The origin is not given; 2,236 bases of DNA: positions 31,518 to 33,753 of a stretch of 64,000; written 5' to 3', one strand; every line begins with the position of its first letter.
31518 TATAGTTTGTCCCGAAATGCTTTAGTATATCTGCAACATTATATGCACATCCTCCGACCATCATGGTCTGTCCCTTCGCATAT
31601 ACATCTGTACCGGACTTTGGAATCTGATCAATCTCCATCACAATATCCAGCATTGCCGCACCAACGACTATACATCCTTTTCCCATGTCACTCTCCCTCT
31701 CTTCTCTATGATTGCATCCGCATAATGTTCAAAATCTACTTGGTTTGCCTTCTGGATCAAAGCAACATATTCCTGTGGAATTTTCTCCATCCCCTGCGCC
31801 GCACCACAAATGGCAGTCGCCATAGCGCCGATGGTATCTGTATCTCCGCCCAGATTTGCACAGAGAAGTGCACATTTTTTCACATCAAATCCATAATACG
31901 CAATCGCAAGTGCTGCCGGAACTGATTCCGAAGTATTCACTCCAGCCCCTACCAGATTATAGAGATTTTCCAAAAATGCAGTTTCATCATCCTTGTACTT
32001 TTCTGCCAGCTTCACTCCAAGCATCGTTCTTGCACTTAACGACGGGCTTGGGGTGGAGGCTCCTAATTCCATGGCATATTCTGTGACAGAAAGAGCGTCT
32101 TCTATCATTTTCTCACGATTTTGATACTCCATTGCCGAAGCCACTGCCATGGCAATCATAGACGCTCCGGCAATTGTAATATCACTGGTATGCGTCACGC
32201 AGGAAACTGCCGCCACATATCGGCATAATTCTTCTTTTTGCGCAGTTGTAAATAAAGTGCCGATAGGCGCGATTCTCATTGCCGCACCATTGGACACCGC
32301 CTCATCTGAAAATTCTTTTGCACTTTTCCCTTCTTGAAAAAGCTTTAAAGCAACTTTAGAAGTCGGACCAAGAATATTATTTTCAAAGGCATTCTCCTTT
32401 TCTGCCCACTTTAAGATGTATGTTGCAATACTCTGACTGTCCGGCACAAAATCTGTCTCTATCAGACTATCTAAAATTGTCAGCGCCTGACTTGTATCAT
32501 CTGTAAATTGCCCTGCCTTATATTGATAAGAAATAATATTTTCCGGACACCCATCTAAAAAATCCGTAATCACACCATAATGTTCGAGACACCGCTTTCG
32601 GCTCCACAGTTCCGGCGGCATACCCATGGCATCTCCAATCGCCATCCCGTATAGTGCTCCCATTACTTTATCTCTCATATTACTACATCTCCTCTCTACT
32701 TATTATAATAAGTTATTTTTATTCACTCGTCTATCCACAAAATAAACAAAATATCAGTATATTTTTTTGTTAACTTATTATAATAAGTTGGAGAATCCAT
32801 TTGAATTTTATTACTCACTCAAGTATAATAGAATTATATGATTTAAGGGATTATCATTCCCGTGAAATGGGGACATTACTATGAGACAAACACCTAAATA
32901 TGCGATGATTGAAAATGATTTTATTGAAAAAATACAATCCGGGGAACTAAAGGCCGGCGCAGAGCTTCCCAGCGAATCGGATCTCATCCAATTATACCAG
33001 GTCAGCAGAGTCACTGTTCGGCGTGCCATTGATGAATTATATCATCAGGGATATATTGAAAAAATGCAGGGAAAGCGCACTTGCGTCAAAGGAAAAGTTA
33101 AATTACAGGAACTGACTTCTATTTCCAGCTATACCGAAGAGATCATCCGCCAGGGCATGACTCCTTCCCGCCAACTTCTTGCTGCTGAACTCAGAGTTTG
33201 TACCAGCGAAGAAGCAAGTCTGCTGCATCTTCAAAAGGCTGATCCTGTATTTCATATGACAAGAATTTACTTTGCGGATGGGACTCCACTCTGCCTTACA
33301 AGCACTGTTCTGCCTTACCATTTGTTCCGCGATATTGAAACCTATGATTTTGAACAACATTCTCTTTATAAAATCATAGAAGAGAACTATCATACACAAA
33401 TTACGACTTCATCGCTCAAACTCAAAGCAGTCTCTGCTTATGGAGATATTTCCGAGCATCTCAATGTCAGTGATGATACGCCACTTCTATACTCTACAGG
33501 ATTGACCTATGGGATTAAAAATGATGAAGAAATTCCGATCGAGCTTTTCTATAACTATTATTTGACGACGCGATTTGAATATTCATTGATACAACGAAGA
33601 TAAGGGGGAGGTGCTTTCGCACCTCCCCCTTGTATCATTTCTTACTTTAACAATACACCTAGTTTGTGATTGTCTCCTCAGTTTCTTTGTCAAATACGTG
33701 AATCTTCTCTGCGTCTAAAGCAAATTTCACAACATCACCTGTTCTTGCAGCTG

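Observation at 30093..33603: PnuC, PfkB kinase and ADP-ribosylglycohydrolase operon with a divergent HutC regulator: a yegTUV-like riboside salvage module built on a PnuC-type importer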

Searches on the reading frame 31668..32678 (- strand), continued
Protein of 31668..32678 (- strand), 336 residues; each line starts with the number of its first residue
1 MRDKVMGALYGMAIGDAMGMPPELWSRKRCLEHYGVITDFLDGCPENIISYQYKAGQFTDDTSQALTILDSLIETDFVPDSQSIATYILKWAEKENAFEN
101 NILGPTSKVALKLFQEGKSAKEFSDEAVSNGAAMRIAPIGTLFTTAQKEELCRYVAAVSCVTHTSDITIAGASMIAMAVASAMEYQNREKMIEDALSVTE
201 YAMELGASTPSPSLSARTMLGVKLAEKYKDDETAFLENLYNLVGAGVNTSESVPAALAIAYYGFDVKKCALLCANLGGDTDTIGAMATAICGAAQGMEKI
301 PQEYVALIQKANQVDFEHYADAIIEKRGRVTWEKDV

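Call 23: search_protein_families(library=pfam, proteins=[L029:9029-10402:+, L002:5783-7021:+])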
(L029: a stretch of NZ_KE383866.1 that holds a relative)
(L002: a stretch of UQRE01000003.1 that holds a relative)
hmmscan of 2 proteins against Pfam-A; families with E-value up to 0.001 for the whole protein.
L029:9029-10402:+ (457 aa): 1 family
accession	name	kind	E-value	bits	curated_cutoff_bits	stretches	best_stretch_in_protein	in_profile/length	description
PF02133.21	Transp_cyt_pur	-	2.1e-47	162.4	23.5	1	10-415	2-422/440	Permease for cytosine/purines, uracil, thiamine, allantoin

L002:5783-7021:+ (412 aa): 7 families
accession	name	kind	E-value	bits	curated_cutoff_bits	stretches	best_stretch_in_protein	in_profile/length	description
PF00005.33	ABC_tran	-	8.2e-31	107.9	25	1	63-204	2-136/137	ABC transporter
PF17912.7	OB_MalK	-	4.3e-16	60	27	1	278-334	1-53/53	MalK OB fold domain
PF08402.16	TOBE_2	-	1.1e-07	32.3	21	1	327-402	1-76/76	TOBE domain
PF03459.23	TOBE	-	1.2e-06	29.1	22.3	1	344-401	2-64/64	TOBE domain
PF02463.25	SMC_N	-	8.6e-05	22.5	40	1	55-247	6-211/220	RecF/RecN/SMC N terminal domain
PF03215.21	Rad17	-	0.00011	22.7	23.8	1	61-139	34-112/186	Rad17 P-loop domain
PF13304.12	AAA_21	-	0.00064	20.3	27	0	75-109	2-28/304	AAA domain, putative AbiEii toxin, Type IV TA system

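Call 40: search_protein_families(library=pfam, proteins=[L028:7097-7990:+, L031:7019-7873:+, L037:704-1546:+, L023:7075-7878:+, L066:7134-7946:+, L055:7017-7865:+, L038:7157-7981:+, L038:6186-7157:+, L032:6166-6852:+, L078:6790-7932:+], max_evalue=0.00001)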
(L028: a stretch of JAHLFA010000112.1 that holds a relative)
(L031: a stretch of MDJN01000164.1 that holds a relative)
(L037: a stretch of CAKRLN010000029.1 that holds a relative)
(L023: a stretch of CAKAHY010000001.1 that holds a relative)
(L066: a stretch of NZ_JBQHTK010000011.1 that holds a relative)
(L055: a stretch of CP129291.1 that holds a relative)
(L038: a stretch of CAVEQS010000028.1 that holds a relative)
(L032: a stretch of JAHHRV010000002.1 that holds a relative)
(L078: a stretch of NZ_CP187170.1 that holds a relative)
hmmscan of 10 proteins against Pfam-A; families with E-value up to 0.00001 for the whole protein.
L028:7097-7990:+ (297 aa): 4 families
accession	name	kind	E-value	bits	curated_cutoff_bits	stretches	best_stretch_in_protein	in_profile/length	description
PF12833.13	HTH_18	-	6.6e-19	68.4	33.6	1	202-280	1-79/80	Helix-turn-helix domain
PF00165.29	HTH_AraC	-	3.4e-11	43.4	26.6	1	189-228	1-40/42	Bacterial regulatory helix-turn-helix proteins, AraC family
PF02311.25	AraC_binding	-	8.1e-08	32.5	21.1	1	30-91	9-69/135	AraC-like ligand binding domain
PF07883.17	Cupin_2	-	4.1e-07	30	27.2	1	38-92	12-65/70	Cupin domain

L031:7019-7873:+ (284 aa): 1 family
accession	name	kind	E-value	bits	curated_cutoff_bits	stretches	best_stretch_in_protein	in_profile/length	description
PF04018.18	VCA0040-like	-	1.3e-44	153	26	1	10-257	1-231/246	Undecaprenyl phosphate translocase-like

L037:704-1546:+ (280 aa): 2 families
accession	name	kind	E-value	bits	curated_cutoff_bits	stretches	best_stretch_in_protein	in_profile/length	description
PF02729.26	OTCace_N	-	8.3e-37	127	29.9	1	6-138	1-146/148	Aspartate/ornithine carbamoyltransferase, carbamoyl-P binding domain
PF00185.30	OTCace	-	2.9e-10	40.8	29.4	1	187-276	59-156/157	Aspartate/ornithine carbamoyltransferase, Asp/Orn binding domain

L023:7075-7878:+ (267 aa): 1 family
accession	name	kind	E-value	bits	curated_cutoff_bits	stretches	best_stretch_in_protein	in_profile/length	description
PF00709.27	Adenylsucc_synt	-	2.5e-92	310.2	27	1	4-262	164-416/416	Adenylosuccinate synthetase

L066:7134-7946:+ (270 aa): 1 family
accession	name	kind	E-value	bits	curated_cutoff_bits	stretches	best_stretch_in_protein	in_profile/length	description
PF00753.33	Lactamase_B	-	7.2e-13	49.4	22.7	1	21-121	7-111/196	Metallo-beta-lactamase superfamily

L055:7017-7865:+ (282 aa): 1 family
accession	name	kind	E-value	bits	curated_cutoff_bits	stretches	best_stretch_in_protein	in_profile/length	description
PF12784.13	PDDEXK_2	-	1.1e-55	189.3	27.4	1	8-239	1-229/229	PD-(D/E)XK nuclease family transposase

L038:7157-7981:+ (274 aa): 1 family
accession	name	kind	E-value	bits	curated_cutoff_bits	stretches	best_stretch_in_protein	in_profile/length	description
PF00528.27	BPD_transp_1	-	9.4e-17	61.8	26.4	1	89-229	3-146/184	Binding-protein-dependent transport system inner membrane component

L038:6186-7157:+ (323 aa): 1 family
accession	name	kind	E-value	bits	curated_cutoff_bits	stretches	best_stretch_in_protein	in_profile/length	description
PF00528.27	BPD_transp_1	-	6.4e-20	72.1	26.4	1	117-312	2-175/184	Binding-protein-dependent transport system inner membrane component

L032:6166-6852:+ (228 aa): 1 family
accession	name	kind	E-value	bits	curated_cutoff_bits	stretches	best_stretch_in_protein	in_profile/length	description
PF07385.18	Lyx_isomer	-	1.5e-98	328.8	20.8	1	1-224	1-222/222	D-lyxose isomerase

L078:6790-7932:+ (380 aa): 1 family
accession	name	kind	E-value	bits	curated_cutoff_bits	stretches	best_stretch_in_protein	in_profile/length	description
PF09623.16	Cas_NE0113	-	2.4e-42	145.5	23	1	22-243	1-205/208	CRISPR-associated protein NE0113 (Cas_NE0113)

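Call 64: predict_structure(alignment_id=A1)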
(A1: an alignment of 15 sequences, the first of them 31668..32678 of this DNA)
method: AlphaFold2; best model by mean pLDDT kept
length: 336 residues; sequences in the alignment: 15
mean_pLDDT: 87.8   pTM: 0.91
mean pLDDT of the five models: 87.8, 86.8, 85.9, 82.6, 80.2
residues with pLDDT >= 90: 205; 70-90: 98; 50-70: 21; < 50: 12
segments of 3 or more residues with pLDDT < 50: 124-133
pLDDT, mean of each block of 10 residues (from residue 1): 97 93 74 91 79 87 92 94 93 89 80 85 48 70 96 90 77 96 98 94 72 83 98 96 79 94 97 91 95 97 97 96 95 59
secondary structure, 60 per line:
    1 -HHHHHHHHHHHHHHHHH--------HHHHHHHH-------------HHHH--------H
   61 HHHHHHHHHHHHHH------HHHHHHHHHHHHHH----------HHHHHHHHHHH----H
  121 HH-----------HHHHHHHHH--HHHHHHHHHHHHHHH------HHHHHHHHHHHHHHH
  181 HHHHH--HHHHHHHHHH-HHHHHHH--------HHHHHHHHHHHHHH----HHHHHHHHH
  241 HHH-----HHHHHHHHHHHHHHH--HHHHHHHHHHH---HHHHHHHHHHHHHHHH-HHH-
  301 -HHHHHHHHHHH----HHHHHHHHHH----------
elements in order: H2-18 H27-34 H48-51 H60-74 H81-94 H105-115 H134-142 H145-159 H166-185 H188-197 H199-205 H214-227 H232-243 H249-263 H266-276 H280-295 H302-312 H317-326

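Call 66: fold_search(model_id=the predicted structure, library=pdb)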
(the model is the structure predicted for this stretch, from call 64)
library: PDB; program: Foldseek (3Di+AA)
matches with E <= 10: 339; with E <= 0.001: 59
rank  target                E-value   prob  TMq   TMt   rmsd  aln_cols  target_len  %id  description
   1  1t5j                  7.4e-13  1.00  0.77  0.85   3.2       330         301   26  Crystal structure of ribosylglycohydrolase MJ1187 from Methanococcus jannaschii (released 2004-05-11)
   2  6dre_A                6.4e-10  1.00  0.70  0.65   4.7       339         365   21  ADP-ribosyltransferase toxin/immunity pair (released 2018-10-31)
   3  2qty_A                8.8e-10  1.00  0.71  0.71   5.1       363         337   20  Crystal Structure of mouse ADP-ribosylhydrolase 3 (mARH3) (released 2008-03-04)
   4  2woc_A                9.6e-10  1.00  0.71  0.81   4.5       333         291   20  Crystal Structure of the dinitrogenase reductase-activating glycohydrolase (DRAG) from Rhodospirillum rubrum (released 2009-08-11)
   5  6hgz_A                1.1e-09  1.00  0.73  0.74   5.2       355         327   20  ADP-ribosylserine hydrolase ARH3 of Latimeria chalumnae in complex with ADP-ribose (released 2018-11-28)
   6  2yzw                  1.3e-09  1.00  0.69  0.81   4.3       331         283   22  ADP-ribosylglycohydrolase-related protein complex (released 2007-11-06)
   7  7aqm_A                1.3e-09  1.00  0.72  0.74   5.0       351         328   20  ADP-ribosylserine hydrolase ARH3 of Latimeria chalumnae in complex with alpha-1''-O-methyl-ADP-ribose (meADPr) (released 2021-06-16)
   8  2woe_A                1.4e-09  1.00  0.70  0.80   4.6       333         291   20  Crystal Structure of the D97N variant of dinitrogenase reductase- activating glycohydrolase (DRAG) from Rhodospirillum (released 2009-08-18)
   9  2g4k                  1.6e-09  1.00  0.72  0.72   5.1       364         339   21  Anomalous substructure of human ADP-ribosylhydrolase 3 (released 2007-02-20)
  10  2foz                  2.0e-09  1.00  0.72  0.71   5.4       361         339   21  human ADP-ribosylhydrolase 3 (released 2006-10-10)
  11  6g1q_B                2.2e-09  1.00  0.73  0.74   4.6       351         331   20  ADP-ribosylserine hydrolase ARH3 of Latimeria chalumnae in complex with ADP-ribose (released 2018-11-28)
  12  7arw_B                2.5e-09  1.00  0.73  0.75   5.0       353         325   19  Structure of human ARH3 E41A bound to alpha-NAD+ and magnesium (released 2021-06-16)
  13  7l9f_A                2.5e-09  1.00  0.71  0.71   5.1       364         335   20  Crystal structure of human ARH3 bound to calcium and ADP-ribose (released 2021-04-28)
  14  2yzv                  2.8e-09  1.00  0.70  0.81   4.3       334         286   22  ADP-ribosylglycohydrolase-related protein complex (released 2007-11-06)
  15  9rfe_A                2.8e-09  1.00  0.72  0.72   5.1       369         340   20  Human ADP-ribosylhydrolase 3 (ARH3) in complex with an inhibitor (released 2025-09-24)
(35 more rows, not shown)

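Call 72: search_protein_families(library=ncbifam, proteins=[L029:9029-10402:+, L079:9014-10387:+], max_evalue=0.00001)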
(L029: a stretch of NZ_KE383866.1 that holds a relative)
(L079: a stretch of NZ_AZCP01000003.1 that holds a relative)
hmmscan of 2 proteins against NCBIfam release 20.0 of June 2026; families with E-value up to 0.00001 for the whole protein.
L029:9029-10402:+ (457 aa): 2 families
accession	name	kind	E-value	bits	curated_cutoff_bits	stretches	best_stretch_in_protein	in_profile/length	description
TIGR02358.1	thia_cytX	hypoth_equivalog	2.5e-22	79.6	309.85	1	21-405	2-352/386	putative hydroxymethylpyrimidine transporter CytX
TIGR00800.1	ncs1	subfamily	6.6e-21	74.5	353.1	1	10-403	7-423/447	NCS1 family nucleobase:cation symporter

L079:9014-10387:+ (457 aa): 2 families
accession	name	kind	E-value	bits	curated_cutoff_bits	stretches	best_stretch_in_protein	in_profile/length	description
TIGR00800.1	ncs1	subfamily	6.2e-19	68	353.1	1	3-398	2-419/447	NCS1 family nucleobase:cation symporter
TIGR02358.1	thia_cytX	hypoth_equivalog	7.5e-19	68.2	309.85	1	20-402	3-352/386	putative hydroxymethylpyrimidine transporter CytX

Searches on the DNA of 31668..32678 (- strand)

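Call 37: search_rna_families(sources=[L026, L027, L028, L031, L032, L037, L041, L042, L078, L023], threshold=gathering)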
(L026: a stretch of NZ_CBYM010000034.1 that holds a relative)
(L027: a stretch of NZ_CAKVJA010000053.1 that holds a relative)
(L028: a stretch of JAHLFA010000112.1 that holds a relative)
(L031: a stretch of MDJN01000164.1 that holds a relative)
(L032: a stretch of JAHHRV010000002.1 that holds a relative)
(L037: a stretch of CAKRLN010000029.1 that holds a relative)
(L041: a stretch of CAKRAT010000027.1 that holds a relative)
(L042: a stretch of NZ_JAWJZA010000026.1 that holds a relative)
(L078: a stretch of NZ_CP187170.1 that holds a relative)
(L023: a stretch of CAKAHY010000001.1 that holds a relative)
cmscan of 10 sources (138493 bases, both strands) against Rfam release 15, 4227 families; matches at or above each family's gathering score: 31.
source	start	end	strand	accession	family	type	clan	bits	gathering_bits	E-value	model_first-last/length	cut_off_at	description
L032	436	656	-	RF00174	Cobalamin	Cis-reg; riboswitch;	CL00101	65.1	31.5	1.8e-13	1-189/189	no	Cobalamin riboswitch aptamer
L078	11594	11630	-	RF01367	CRISPR-DR54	Gene; CRISPR;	-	39.2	39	0.00024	1-37/37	no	CRISPR RNA direct repeat element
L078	11662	11698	-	RF01367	CRISPR-DR54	Gene; CRISPR;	-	39.2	39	0.00024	1-37/37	no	CRISPR RNA direct repeat element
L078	11733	11769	-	RF01367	CRISPR-DR54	Gene; CRISPR;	-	39.2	39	0.00024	1-37/37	no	CRISPR RNA direct repeat element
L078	11806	11842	-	RF01367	CRISPR-DR54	Gene; CRISPR;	-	39.2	39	0.00024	1-37/37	no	CRISPR RNA direct repeat element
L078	11877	11913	-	RF01367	CRISPR-DR54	Gene; CRISPR;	-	39.2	39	0.00024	1-37/37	no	CRISPR RNA direct repeat element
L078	11949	11985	-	RF01367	CRISPR-DR54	Gene; CRISPR;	-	39.2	39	0.00024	1-37/37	no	CRISPR RNA direct repeat element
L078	12022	12058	-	RF01367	CRISPR-DR54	Gene; CRISPR;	-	39.2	39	0.00024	1-37/37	no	CRISPR RNA direct repeat element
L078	12094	12130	-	RF01367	CRISPR-DR54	Gene; CRISPR;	-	39.2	39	0.00024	1-37/37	no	CRISPR RNA direct repeat element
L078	12169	12205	-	RF01367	CRISPR-DR54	Gene; CRISPR;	-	39.2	39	0.00024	1-37/37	no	CRISPR RNA direct repeat element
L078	12238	12274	-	RF01367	CRISPR-DR54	Gene; CRISPR;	-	39.2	39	0.00024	1-37/37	no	CRISPR RNA direct repeat element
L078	12307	12343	-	RF01367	CRISPR-DR54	Gene; CRISPR;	-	39.2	39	0.00024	1-37/37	no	CRISPR RNA direct repeat element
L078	12376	12412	-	RF01367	CRISPR-DR54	Gene; CRISPR;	-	39.2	39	0.00024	1-37/37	no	CRISPR RNA direct repeat element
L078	12451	12487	-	RF01367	CRISPR-DR54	Gene; CRISPR;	-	39.2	39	0.00024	1-37/37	no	CRISPR RNA direct repeat element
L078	12522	12558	-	RF01367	CRISPR-DR54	Gene; CRISPR;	-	39.2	39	0.00024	1-37/37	no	CRISPR RNA direct repeat element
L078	12592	12628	-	RF01367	CRISPR-DR54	Gene; CRISPR;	-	39.2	39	0.00024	1-37/37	no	CRISPR RNA direct repeat element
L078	12663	12699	-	RF01367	CRISPR-DR54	Gene; CRISPR;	-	39.2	39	0.00024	1-37/37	no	CRISPR RNA direct repeat element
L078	12736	12772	-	RF01367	CRISPR-DR54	Gene; CRISPR;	-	39.2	39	0.00024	1-37/37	no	CRISPR RNA direct repeat element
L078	12809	12845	-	RF01367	CRISPR-DR54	Gene; CRISPR;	-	39.2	39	0.00024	1-37/37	no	CRISPR RNA direct repeat element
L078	12880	12916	-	RF01367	CRISPR-DR54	Gene; CRISPR;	-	39.2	39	0.00024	1-37/37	no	CRISPR RNA direct repeat element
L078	12950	12986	-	RF01367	CRISPR-DR54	Gene; CRISPR;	-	39.2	39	0.00024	1-37/37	no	CRISPR RNA direct repeat element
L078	13022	13058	-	RF01367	CRISPR-DR54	Gene; CRISPR;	-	39.2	39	0.00024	1-37/37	no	CRISPR RNA direct repeat element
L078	13095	13131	-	RF01367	CRISPR-DR54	Gene; CRISPR;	-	39.2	39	0.00024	1-37/37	no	CRISPR RNA direct repeat element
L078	13171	13207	-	RF01367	CRISPR-DR54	Gene; CRISPR;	-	39.2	39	0.00024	1-37/37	no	CRISPR RNA direct repeat element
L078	13243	13279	-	RF01367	CRISPR-DR54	Gene; CRISPR;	-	39.2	39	0.00024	1-37/37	no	CRISPR RNA direct repeat element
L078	13315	13351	-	RF01367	CRISPR-DR54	Gene; CRISPR;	-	39.2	39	0.00024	1-37/37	no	CRISPR RNA direct repeat element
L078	13387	13423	-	RF01367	CRISPR-DR54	Gene; CRISPR;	-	39.2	39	0.00024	1-37/37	no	CRISPR RNA direct repeat element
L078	13457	13493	-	RF01367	CRISPR-DR54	Gene; CRISPR;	-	39.2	39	0.00024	1-37/37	no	CRISPR RNA direct repeat element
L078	13529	13565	-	RF01367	CRISPR-DR54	Gene; CRISPR;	-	39.2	39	0.00024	1-37/37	no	CRISPR RNA direct repeat element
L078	13671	13707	-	RF01367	CRISPR-DR54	Gene; CRISPR;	-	39.2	39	0.00024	1-37/37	no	CRISPR RNA direct repeat element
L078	13743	13779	-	RF01367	CRISPR-DR54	Gene; CRISPR;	-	39.2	39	0.00024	1-37/37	no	CRISPR RNA direct repeat element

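Call 38: search_rna_families(sources=[L052, L064, L070, L072, L073, L077, L080, L081, L062], threshold=gathering)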
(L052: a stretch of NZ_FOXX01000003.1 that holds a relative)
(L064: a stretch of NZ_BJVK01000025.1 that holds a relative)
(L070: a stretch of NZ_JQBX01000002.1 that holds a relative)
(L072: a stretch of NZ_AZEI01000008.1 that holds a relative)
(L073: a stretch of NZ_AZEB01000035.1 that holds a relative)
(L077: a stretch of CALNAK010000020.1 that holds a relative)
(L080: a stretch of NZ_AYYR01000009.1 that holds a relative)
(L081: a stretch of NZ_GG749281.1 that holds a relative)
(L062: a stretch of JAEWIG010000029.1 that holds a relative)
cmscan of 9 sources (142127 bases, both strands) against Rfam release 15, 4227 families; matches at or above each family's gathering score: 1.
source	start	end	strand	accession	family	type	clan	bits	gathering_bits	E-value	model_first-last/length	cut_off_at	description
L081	1369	1441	-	RF00005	tRNA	Gene; tRNA;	CL00001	61.5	29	1.6e-10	1-71/71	no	tRNA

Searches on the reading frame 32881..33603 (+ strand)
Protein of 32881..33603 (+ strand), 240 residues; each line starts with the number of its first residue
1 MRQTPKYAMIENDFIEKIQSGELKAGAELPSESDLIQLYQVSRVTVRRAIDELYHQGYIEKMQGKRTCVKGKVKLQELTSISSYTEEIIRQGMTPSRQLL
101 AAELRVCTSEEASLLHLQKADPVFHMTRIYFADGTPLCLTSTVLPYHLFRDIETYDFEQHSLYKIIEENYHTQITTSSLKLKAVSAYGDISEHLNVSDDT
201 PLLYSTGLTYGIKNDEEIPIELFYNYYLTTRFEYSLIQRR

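Call 3: search_protein_families(library=pfam, proteins=[window:32881-33603:+])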
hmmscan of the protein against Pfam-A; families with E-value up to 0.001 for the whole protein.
window:32881-33603:+ (240 aa): 3 families
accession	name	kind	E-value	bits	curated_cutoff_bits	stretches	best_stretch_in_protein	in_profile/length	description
PF07702.18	UTRA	-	2e-28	99.4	23.8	1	91-232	2-140/141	UTRA domain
PF00392.27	GntR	-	3.5e-14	52.6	27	1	7-69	2-64/64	Bacterial regulatory proteins, gntR family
PF08220.18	HTH_DeoR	-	5.9e-07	29.6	21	1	34-64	19-49/57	DeoR-like helix-turn-helix domain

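Call 4: search_protein_families(library=ncbifam, proteins=[window:32881-33603:+])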
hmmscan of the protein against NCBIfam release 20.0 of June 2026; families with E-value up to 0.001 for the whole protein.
window:32881-33603:+ (240 aa): 24 families
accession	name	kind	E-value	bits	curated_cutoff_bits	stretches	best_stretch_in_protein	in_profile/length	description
NF008491.0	PRK11402.1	subfamily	3.7e-35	121.6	269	1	4-210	10-215/243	GntR family transcriptional regulator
TIGR02018.2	his_ut_repres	equivalog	7.7e-35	120.3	220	1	7-205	1-197/226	histidine utilization transcriptional repressor HutC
NF007292.0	PRK09764.1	equivalog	1.6e-32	112.6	281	1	1-240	1-236/240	GntR family transcriptional regulator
NF041547.1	GntR_LSA1692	equivalog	3.6e-32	111.9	275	1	6-236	2-228/233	GntR family transcriptional regulator, LSA1692 subfamily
TIGR02325.1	C_P_lyase_phnF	equivalog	2.1e-30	106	156.8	1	7-211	10-214/238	phosphonate metabolism transcriptional regulator PhnF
TIGR02404.1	trehalos_R_Bsub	equivalog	3.2e-27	95.7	211.95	1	6-200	1-196/233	trehalose operon repressor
TIGR03337.1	phnR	equivalog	2.2e-26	93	296.75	1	6-210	2-205/231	phosphonate utilization transcriptional regulator PhnR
NF052441.1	TransRegRv0792c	equivalog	1.6e-23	83.3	400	1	17-237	28-245/260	Rv0792c family HTH-type transcriptional regulator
NF007486.0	PRK10079.1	equivalog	4.1e-22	79.1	363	1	16-209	22-214/241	phosphonate metabolism transcriptional regulator PhnF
NF011575.0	PRK14999.1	equivalog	1.9e-16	60.1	424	1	4-204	11-209/241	histidine utilization repressor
NF052282.1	PLP_TF_PdxR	equivalog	6.8e-13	48.5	320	1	7-80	3-76/448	MocR-like pyridoxine biosynthesis transcription factor PdxR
NF003011.0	PRK03837.1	subfamily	8.1e-11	42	260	1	8-90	16-98/241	transcriptional regulator NanR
NF047563.1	modulin_PmtR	equivalog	2.9e-10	40.2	200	1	3-72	10-79/125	PSM export ABC transporter transcriptional regulator PmtR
NF052290.2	MocR_like_YczR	exception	1.1e-09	37.5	487.4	1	3-73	17-87/458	MocR-like transcription factor YczR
NF052281.1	rhizopine_MocR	equivalog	1.6e-09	37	650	1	8-77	21-90/479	rhizopine catabolism transcriptional regulator MocR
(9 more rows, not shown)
